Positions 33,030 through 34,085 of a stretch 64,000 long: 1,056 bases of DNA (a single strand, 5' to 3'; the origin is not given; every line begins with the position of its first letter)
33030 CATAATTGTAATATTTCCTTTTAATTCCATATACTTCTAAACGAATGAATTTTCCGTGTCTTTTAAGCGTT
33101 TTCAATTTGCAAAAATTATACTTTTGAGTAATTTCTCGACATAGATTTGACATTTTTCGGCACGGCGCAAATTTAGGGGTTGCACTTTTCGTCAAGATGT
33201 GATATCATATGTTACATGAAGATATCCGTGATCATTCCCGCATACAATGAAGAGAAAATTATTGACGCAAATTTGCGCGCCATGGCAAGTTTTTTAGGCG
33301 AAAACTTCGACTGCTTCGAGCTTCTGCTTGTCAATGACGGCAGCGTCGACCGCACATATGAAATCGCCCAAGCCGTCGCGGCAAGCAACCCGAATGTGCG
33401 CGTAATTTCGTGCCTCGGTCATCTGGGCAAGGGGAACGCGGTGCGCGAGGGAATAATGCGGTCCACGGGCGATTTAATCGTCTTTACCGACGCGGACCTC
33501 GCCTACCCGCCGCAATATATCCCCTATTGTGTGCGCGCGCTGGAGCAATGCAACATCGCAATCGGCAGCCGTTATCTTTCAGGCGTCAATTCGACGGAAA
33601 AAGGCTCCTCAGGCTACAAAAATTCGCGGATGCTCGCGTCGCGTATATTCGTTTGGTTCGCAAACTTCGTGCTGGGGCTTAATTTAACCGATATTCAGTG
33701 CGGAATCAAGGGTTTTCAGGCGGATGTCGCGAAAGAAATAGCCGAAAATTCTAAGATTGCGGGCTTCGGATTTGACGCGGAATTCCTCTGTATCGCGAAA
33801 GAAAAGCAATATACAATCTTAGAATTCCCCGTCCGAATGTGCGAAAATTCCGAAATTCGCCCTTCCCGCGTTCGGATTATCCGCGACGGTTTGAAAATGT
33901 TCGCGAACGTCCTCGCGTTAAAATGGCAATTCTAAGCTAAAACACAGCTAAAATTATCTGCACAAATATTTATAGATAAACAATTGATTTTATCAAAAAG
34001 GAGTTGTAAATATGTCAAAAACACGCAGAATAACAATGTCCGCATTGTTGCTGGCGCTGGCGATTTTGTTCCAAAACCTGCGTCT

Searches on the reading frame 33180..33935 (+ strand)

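Call 61: search_protein_families(library=pfam, proteins=[window:33180-33935:+], max_evalue=0.0001)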
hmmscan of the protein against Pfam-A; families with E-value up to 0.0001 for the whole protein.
window:33180-33935:+ (251 aa): 3 families
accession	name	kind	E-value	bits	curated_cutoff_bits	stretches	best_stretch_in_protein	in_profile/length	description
PF00535.33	Glycos_transf_2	-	8.5e-30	104.3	23.3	1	16-186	1-166/168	Glycosyl transferase family 2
PF13641.12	Glyco_tranf_2_3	-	2.4e-11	44.5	27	1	15-123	3-113/230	Glycosyltransferase like family 2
PF10111.15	Glyco_tranf_2_2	-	4.6e-06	26.8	27.3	1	16-107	1-92/276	Glycosyltransferase like family 2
